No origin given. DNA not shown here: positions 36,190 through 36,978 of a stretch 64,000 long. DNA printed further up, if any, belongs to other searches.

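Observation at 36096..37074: The fleQ/flrA master-regulator slot is empty and holds an opposite-strand 162-aa orphan with a nuclease-fold-like motif and a sigma28-type promoter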

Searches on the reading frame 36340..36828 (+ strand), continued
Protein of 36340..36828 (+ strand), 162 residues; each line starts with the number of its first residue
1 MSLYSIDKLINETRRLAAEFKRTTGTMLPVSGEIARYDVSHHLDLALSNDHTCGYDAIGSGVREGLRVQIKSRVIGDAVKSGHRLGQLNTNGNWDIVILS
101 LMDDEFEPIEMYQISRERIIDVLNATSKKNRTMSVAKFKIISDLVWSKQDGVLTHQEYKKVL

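Call 47: find_encoding_contigs(protein=P0374, flank=8000, max_places=1)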
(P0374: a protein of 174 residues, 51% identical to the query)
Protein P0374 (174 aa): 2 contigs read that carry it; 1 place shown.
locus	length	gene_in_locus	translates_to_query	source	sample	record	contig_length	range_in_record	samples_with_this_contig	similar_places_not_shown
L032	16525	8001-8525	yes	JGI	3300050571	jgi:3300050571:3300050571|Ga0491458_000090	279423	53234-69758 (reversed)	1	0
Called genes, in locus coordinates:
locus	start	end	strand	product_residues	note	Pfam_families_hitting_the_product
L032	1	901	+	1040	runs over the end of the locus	PF00873:ACR_tran, PF02355:SecD_SecF_C (faint), PF03176:MMPL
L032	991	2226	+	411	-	-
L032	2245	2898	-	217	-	PF06035:Peptidase_C93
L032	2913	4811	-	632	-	PF16448:LapD_MoxY_N, PF00990:GGDEF, PF00563:EAL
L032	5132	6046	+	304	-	PF03547:Mem_trans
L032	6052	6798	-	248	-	PF00994:MoCF_biosynth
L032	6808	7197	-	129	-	PF01152:Bac_globin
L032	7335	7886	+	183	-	PF08714:Fae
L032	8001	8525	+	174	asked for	-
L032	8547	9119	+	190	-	PF04011:LemA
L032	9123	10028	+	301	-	PF12483:GIDE (faint)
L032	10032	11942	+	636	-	PF00270:DEAD (faint), PF04851:ResIII (faint), PF13307:Helicase_C_2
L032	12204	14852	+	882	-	PF03160:Calx-beta (faint)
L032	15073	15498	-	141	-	PF11215:DUF3010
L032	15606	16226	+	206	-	PF02798:GST_N, PF13417:GST_N_3, PF13409:GST_N_2, PF00043:GST_C, PF13410:GST_C_2 (weak)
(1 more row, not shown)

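Call 51: find_encoding_contigs(protein=P0283, flank=8000, max_places=1)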
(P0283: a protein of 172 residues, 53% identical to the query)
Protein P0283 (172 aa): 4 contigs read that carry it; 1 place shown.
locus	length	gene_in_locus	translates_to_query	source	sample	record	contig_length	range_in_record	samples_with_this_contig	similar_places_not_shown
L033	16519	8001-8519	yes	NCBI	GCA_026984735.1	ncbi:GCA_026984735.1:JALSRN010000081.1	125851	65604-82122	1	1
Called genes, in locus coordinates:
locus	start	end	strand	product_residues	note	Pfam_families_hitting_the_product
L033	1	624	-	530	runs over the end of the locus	-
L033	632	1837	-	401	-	PF28597:T2SSF_N, PF00482:T2SSF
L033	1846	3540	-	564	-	PF05157:MshEN, PF00437:T2SSE, PF13191:AAA_16 (faint), PF13173:AAA_14 (faint)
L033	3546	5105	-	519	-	PF00515:TPR_1 (faint), PF07719:TPR_2 (faint), PF13176:TPR_7 (faint), PF13428:TPR_14 (faint), PF13432:TPR_16 (faint), PF13174:TPR_6 (faint), PF13431:TPR_17 (faint), PF14559:TPR_19, +2 more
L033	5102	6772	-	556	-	PF07655:Secretin_N_2, PF00263:Secretin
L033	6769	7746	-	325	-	PF13191:AAA_16 (weak), PF13401:AAA_22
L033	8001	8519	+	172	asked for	-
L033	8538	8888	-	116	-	PF05400:FliT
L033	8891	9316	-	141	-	PF02561:FliS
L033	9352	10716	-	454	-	PF02465:FliD_N, PF07195:FliD_C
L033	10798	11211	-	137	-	PF03646:FlaG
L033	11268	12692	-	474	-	PF00669:Flagellin_N, PF00700:Flagellin_C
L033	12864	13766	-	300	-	PF00669:Flagellin_N, PF00700:Flagellin_C (weak)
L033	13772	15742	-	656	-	PF00460:Flg_bb_rod, PF22638:FlgK_D1, PF21158:flgK_1st_1, PF21159:FlgK_2nd (faint), PF06429:Flg_bbr_C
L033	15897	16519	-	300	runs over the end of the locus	PF10135:Rod-binding, PF01832:Glucosaminidase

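Call 52: find_encoding_contigs(protein=P0320, flank=8000, max_places=1)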
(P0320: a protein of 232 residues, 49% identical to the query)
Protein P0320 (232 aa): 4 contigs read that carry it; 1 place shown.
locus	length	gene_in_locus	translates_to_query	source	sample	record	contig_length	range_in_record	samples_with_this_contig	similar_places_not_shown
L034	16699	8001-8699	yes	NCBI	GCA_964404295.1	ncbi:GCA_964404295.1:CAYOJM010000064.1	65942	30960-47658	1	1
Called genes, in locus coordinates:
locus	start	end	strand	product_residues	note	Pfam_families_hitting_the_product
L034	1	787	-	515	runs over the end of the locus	-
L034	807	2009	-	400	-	PF28597:T2SSF_N, PF00482:T2SSF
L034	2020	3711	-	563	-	PF05157:MshEN, PF00437:T2SSE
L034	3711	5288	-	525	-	PF13428:TPR_14 (faint), PF07719:TPR_2 (faint), PF13174:TPR_6 (faint), PF13176:TPR_7 (faint), PF13181:TPR_8 (faint), PF13432:TPR_16, PF14559:TPR_19, PF00515:TPR_1 (weak), +2 more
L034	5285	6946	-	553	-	PF07655:Secretin_N_2 (weak), PF00263:Secretin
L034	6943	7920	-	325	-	PF13191:AAA_16 (weak), PF13401:AAA_22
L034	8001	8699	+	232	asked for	-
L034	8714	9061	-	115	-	PF05400:FliT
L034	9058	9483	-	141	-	PF02561:FliS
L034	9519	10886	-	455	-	PF02465:FliD_N, PF07195:FliD_C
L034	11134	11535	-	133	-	PF03646:FlaG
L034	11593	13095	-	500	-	PF00669:Flagellin_N, PF07196:Flagellin_IN, PF00700:Flagellin_C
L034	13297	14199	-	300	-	PF00669:Flagellin_N, PF00700:Flagellin_C (faint)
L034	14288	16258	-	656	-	PF00460:Flg_bb_rod, PF22638:FlgK_D1, PF21158:flgK_1st_1, PF21159:FlgK_2nd (faint), PF06429:Flg_bbr_C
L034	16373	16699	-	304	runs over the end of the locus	PF10135:Rod-binding, PF01832:Glucosaminidase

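Call 53: find_encoding_contigs(protein=P0331, flank=8000, max_places=2)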
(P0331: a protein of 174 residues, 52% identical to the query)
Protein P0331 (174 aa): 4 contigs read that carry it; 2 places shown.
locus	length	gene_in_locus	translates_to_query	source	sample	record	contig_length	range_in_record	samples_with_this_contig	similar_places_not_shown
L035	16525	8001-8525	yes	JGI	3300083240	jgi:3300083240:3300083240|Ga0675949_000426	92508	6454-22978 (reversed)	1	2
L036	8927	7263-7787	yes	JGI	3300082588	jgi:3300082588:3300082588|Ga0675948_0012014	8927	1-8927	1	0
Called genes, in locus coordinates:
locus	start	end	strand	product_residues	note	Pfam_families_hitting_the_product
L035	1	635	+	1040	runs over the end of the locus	PF00873:ACR_tran, PF02355:SecD_SecF_C (faint), PF03176:MMPL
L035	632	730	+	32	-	-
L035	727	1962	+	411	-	-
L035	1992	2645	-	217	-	PF06035:Peptidase_C93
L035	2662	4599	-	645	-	PF16448:LapD_MoxY_N, PF00990:GGDEF, PF00563:EAL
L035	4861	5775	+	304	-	PF03547:Mem_trans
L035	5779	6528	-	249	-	PF00994:MoCF_biosynth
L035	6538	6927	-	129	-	PF01152:Bac_globin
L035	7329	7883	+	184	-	PF08714:Fae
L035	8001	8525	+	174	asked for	-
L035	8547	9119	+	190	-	PF04011:LemA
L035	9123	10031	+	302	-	PF12483:GIDE (weak)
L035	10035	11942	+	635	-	PF00270:DEAD (faint), PF04851:ResIII (faint), PF13307:Helicase_C_2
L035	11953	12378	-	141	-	PF11215:DUF3010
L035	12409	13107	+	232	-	PF02798:GST_N, PF13409:GST_N_2, PF13417:GST_N_3, PF00043:GST_C, PF13410:GST_C_2 (weak)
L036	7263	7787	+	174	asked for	-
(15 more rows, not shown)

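Call 57: list_cluster_members(proteins=[window:36340-36825:+, window:33526-34869:-])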
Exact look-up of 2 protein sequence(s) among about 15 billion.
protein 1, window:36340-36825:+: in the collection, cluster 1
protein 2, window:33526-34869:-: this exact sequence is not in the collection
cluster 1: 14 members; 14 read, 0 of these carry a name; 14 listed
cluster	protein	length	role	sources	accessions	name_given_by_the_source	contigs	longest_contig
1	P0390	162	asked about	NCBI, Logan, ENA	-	-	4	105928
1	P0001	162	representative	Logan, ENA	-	-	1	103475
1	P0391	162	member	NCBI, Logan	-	-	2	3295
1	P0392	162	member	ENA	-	-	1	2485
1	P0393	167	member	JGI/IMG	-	-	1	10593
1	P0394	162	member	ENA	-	-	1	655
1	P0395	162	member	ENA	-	-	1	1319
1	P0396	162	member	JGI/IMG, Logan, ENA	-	-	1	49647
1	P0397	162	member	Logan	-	-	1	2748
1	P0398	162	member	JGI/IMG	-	-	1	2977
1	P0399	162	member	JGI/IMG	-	-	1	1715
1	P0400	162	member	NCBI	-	-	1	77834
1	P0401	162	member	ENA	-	-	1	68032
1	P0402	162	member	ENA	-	-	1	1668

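Call 58: find_encoding_contigs(protein=window:36340-36828:+, flank=1000, max_places=6)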
Protein window:36340-36828:+ (162 aa): 10 contigs read that carry it; 4 places shown.
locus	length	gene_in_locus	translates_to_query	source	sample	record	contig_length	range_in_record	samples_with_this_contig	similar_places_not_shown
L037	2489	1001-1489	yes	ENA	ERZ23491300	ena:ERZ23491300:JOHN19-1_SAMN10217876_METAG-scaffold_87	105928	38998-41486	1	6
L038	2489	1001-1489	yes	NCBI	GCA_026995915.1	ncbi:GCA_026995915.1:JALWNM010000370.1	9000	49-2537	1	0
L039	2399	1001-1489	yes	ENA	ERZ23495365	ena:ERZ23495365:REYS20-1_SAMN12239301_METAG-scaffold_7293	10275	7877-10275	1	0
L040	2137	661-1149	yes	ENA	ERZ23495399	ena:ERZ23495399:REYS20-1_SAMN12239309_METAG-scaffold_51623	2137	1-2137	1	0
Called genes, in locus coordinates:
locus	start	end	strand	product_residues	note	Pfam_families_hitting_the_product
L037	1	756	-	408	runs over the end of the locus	PF00512:HisKA, PF02518:HATPase_c, PF13589:HATPase_c_3 (weak), PF14501:HATPase_c_5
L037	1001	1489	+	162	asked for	-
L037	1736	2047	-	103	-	PF05400:FliT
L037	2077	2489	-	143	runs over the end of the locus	PF02561:FliS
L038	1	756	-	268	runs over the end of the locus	?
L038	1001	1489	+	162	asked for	-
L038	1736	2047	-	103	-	PF05400:FliT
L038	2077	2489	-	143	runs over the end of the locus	PF02561:FliS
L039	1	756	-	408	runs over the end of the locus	PF00512:HisKA, PF02518:HATPase_c, PF13589:HATPase_c_3 (weak), PF14501:HATPase_c_5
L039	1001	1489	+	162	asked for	-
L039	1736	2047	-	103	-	PF05400:FliT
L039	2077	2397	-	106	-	?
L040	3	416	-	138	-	?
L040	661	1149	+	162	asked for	-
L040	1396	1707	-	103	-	PF05400:FliT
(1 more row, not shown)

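Call 72: search_protein_families(library=ncbifam, proteins=[window:36340-36825:+, P0282, P0374, P0273, P0192, L001:10639-11412:+], max_evalue=0.1)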
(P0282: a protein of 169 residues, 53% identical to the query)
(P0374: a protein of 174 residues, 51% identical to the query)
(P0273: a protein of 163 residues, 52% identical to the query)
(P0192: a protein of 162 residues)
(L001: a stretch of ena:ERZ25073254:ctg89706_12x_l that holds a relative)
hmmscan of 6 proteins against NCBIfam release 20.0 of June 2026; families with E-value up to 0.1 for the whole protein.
window:36340-36825:+ (162 aa): 0 families

P0282 (169 aa): 0 families

P0374 (174 aa): 0 families

P0273 (163 aa): 0 families

P0192 (162 aa): 0 families

L001:10639-11412:+ (258 aa): 6 families
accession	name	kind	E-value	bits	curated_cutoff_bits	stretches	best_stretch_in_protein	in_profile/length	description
NF003380.0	PRK04457.1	equivalog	8.9e-41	139.6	304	1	12-254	16-259/265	polyamine aminopropyltransferase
NF037959.1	MFS_SpdSyn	subfamily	3.4e-10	39.3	40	1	60-193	271-406/480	fused MFS/spermidine synthase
NF002010.0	PRK00811.1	equivalog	0.00021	20.7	260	1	63-216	77-239/287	polyamine aminopropyltransferase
NF009891.0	PRK13351.1-1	equivalog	0.0077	14.8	597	1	155-226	116-186/681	elongation factor G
TIGR00417.1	speE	equivalog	0.016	14.5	249.55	1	92-204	100-219/271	spermidine synthase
NF047853.1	tRm6a37MtseTrmN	equivalog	0.06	13.1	350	0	151-240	145-233/244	tRNA(1)(Val) (adenine(37)-N(6))-methyltransferase TrmN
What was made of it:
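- Tried and rejected: NCBIfam has no model for the family (call 72).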

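Call 73: search_protein_families(library=padloc, proteins=[window:36340-36825:+, P0282, P0374, P0273, P0192, P0212], max_evalue=0.1)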
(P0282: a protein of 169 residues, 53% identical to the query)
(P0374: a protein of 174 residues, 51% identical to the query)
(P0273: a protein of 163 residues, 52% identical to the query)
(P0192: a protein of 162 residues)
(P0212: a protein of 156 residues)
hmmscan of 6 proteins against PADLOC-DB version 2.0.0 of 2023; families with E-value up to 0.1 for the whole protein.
window:36340-36825:+ (162 aa): 3 families
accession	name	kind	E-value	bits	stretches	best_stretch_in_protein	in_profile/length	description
PDLC03209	mREase_II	-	1.8e-24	84.6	1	8-148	15-159/166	Type II methyl-directed restriction enzyme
PDLC03212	mREase_II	-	1.4e-08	32.7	1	32-143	37-146/161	Type II methyl-directed restriction enzyme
PDLC03214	mREase_II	-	0.0061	14.7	1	31-137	32-142/164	Type II methyl-directed restriction enzyme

P0282 (169 aa): 3 families
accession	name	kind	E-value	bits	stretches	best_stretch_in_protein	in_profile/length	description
PDLC03209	mREase_II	-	2.7e-35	119.8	1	9-153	16-159/166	Type II methyl-directed restriction enzyme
PDLC03212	mREase_II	-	1.3e-08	32.9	1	33-110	37-112/161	Type II methyl-directed restriction enzyme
PDLC03214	mREase_II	-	0.0027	15.9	1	33-81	33-81/164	Type II methyl-directed restriction enzyme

P0374 (174 aa): 2 families
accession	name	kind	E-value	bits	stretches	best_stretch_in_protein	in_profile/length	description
PDLC03209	mREase_II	-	1.1e-26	91.8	1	15-160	14-159/166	Type II methyl-directed restriction enzyme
PDLC03212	mREase_II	-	9.2e-07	26.9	1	39-122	36-117/161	Type II methyl-directed restriction enzyme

P0273 (163 aa): 3 families
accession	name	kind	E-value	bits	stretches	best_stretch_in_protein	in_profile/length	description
PDLC03209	mREase_II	-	1.4e-25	88.2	1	9-158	16-164/166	Type II methyl-directed restriction enzyme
PDLC03212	mREase_II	-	6.6e-06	24.1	1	32-107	37-110/161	Type II methyl-directed restriction enzyme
PDLC03214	mREase_II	-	0.023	12.8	1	39-81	40-82/164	Type II methyl-directed restriction enzyme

P0192 (162 aa): 3 families
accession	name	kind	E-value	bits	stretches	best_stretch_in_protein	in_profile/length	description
PDLC03209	mREase_II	-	2.6e-45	152.4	1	3-152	9-158/166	Type II methyl-directed restriction enzyme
PDLC03212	mREase_II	-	1.1e-06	26.7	1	32-108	36-110/161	Type II methyl-directed restriction enzyme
PDLC03214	mREase_II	-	0.019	13.1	1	31-102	31-106/164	Type II methyl-directed restriction enzyme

P0212 (156 aa): 2 families
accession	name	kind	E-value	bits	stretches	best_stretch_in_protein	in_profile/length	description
PDLC03209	mREase_II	-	6.4e-35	118.6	1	8-153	12-157/166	Type II methyl-directed restriction enzyme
PDLC03212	mREase_II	-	1.5e-10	39.2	1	34-116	36-116/161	Type II methyl-directed restriction enzyme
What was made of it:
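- On BisI family / type II methyl-directed restriction endonucleases: PADLOC PDLC03209 E 1.8e-24 (84.6 bits), residues 8-148 (call 73).
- PADLOC PDLC03209 mREase_II, E 1.8e-24, covering residues 8-148 (call 73).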

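Call 79: find_related_loci(query=P0140, collection=metagenome_contigs, flank=6000)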
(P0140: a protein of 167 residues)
Query P0140 (167 aa) in metagenome_contigs; peptide patterns used: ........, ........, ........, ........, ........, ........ (x = any residue, [..] = any of these).
102 stretches matched a pattern; 1 encode a relative of the query (tblastn E <= 1e-3); 1 distinct loci.
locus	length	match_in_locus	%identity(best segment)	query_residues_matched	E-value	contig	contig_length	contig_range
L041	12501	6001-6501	86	1-167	8e-99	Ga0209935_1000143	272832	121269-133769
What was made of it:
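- Tried and rejected: The single-protein scan gave one locus (call 79).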

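Call 81: search_protein_families(library=pfam, proteins=[L041:249-959:-, L041:1173-3842:+, L041:4017-4673:+, L041:4677-5039:+, L041:5344-5901:+, L041:6558-7979:-, L041:8131-8853:+, L041:8850-9815:+, L041:9998-11131:-, L041:11134-12036:-], max_evalue=0.00001)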
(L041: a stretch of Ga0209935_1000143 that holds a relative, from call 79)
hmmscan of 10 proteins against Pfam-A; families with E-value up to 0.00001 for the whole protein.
L041:249-959:- (236 aa): 2 families
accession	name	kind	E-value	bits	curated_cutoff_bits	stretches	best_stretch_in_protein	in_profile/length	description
PF03641.19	Lysine_decarbox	-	6.6e-32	110.9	27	1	84-213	1-130/131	Possible lysine decarboxylase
PF18306.6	LDcluster4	-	2.1e-14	53.8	26.3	1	42-153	3-112/151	SLOG cluster4 family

L041:1173-3842:+ (889 aa): 1 family
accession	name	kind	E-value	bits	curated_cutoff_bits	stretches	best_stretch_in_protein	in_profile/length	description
PF00311.23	PEPcase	-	0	1053.6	22.4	1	15-889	1-919/919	Phosphoenolpyruvate carboxylase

L041:4017-4673:+ (218 aa): 3 families
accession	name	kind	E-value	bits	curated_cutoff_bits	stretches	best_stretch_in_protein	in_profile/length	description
PF00406.28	ADK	-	4.7e-55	186.3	26.8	1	5-184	1-148/151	Adenylate kinase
PF13207.12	AAA_17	-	3.8e-30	105.4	27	1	6-124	1-123/136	AAA domain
PF05191.20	ADK_lid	-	2.2e-13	50.2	26.6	1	123-158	1-36/36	Adenylate kinase, active site lid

L041:4677-5039:+ (120 aa): 3 families
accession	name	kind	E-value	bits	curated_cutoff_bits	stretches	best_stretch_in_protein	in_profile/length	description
PF00085.26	Thioredoxin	-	2e-25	89.2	23.5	1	3-100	2-101/103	Thioredoxin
PF13905.12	Thioredoxin_8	-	5.8e-08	33.4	27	0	18-48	1-31/94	Thioredoxin-like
PF04756.19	OST3_OST6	-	1.6e-06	28.2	27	1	2-80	12-104/294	OST3 / OST6 family, transporter family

L041:5344-5901:+ (185 aa): 0 families

L041:6558-7979:- (473 aa): 0 families

L041:8131-8853:+ (240 aa): 1 family
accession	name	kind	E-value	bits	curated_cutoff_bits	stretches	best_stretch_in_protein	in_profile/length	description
PF00814.31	TsaD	-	3.3e-31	109.4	24.8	1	32-233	23-262/264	tRNA N6-adenosine threonylcarbamoyltransferase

L041:8850-9815:+ (321 aa): 4 families
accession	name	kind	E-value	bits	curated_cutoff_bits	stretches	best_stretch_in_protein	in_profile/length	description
PF23598.1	LRR_14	-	1.1e-17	64.3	40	2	145-209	59-121/353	Leucine-rich repeat region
PF13855.12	LRR_8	-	1.3e-14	54.1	27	1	157-214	2-61/61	Leucine rich repeat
PF12799.13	LRR_4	-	3e-09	37.3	27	0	157-194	2-42/44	Leucine Rich repeats (2 copies)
PF00560.39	LRR_1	-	9.8e-08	31.1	20.6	0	226-246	1-22/23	Leucine Rich Repeat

L041:9998-11131:- (377 aa): 2 families
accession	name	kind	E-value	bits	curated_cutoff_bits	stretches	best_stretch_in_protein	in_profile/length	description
PF01546.33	Peptidase_M20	-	2e-43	149.1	24.6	1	62-371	1-204/206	Peptidase family M20/M25/M40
PF07687.19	M20_dimer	-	4.7e-26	91.3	21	1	175-279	1-103/107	Peptidase dimerisation domain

L041:11134-12036:- (300 aa): 3 families
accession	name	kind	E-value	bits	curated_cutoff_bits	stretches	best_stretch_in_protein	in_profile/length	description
PF14805.11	THDPS_N_2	-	5.1e-24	84.7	25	1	27-92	2-67/67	Tetrahydrodipicolinate N-succinyltransferase N-terminal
PF00132.30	Hexapep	-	1.5e-14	53.4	27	1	198-232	1-35/36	Bacterial transferase hexapeptide (six repeats)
PF14602.12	Hexapep_2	-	9.4e-14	51.3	27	1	198-232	1-33/34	Hexapeptide repeat of succinyl-transferase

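Call 88: search_dna_similar(query=window:36340-36825:+, collection=plasmids, mode=protein, max_evalue=0.001, max_rows=15)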
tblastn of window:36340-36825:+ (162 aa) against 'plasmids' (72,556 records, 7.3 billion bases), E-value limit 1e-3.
Records with a match: 26; places in all: 26; records where one place covers at least 80% of the query: 25.
Best place of each record, by identity: <60% 26.
By first word of the organism name: Pseudomonas 9; Sinorhizobium 7; Bradyrhizobium 4; Burkholderia 2; Paracoccus 1; Cupriavidus 1; Rhizobium 1; Polymorphobacter 1.
By predicted mobility (MOB-suite, as given by PLSDB): non-mobilizable 13; conjugative 12; mobilizable 1.
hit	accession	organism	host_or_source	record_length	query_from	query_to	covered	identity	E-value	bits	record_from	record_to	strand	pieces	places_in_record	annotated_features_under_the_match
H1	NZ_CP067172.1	Paracoccus aestuarii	cell culture,isolated from tidal flat ...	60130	6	152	91%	33.8%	5e-16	81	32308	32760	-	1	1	hypothetical protein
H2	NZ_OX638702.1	Pseudomonas aeruginosa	Homo sapiens,blood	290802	5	149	90%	33.6%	4e-14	76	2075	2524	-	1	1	hypothetical protein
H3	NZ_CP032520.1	Cupriavidus oxalaticus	cell culture,activated sludge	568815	9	148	86%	34.2%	6e-21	95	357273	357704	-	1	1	hypothetical protein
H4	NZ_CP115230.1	Pseudomonas aeruginosa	Homo sapiens,culture samples from human ...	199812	6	149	89%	33.1%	3e-14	76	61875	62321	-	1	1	hypothetical protein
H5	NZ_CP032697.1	Rhizobium jaguaris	Calliandra grandiflora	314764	6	151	90%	31.8%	2e-15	80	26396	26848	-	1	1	hypothetical protein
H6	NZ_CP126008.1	Bradyrhizobium elkanii USDA 94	Glycine max,soybean,root nodule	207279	6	146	87%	32.9%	8e-13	72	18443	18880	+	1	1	hypothetical protein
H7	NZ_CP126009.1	Bradyrhizobium elkanii USDA 94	Glycine max,soybean,root nodule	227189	6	146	87%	32.9%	8e-13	72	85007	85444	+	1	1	hypothetical protein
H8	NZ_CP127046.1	Pseudomonas amygdali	Cucumis sativus,Culture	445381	8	149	88%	32.4%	1e-16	82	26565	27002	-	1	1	hypothetical protein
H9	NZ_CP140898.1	Sinorhizobium medicae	Medicago lupulina,whole organism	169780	6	154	92%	30.4%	2e-8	59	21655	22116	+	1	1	hypothetical protein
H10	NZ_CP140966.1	Sinorhizobium medicae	Medicago lupulina,whole organism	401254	6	154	92%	30.4%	2e-8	59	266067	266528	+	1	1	hypothetical protein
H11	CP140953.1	Sinorhizobium meliloti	Medicago lupulina,whole organism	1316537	6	154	92%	30.4%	2e-8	59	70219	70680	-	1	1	hypothetical protein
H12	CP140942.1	Sinorhizobium meliloti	Medicago lupulina,whole organism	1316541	6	154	92%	30.4%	2e-8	59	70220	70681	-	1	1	hypothetical protein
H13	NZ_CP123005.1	Sinorhizobium meliloti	Medicago sativa,cell culture,nodules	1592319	6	154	92%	30.4%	2e-8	59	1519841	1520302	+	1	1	none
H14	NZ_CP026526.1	Sinorhizobium meliloti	Medicago sativa L. subsp. ambigua,Cell ...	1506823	6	153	91%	30.6%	3e-8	59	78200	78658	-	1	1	none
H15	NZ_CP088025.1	Bradyrhizobium quebecense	Glycine max cv. AC Glengarry,Cell ...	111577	6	147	88%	31.3%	6e-15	78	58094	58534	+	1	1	hypothetical protein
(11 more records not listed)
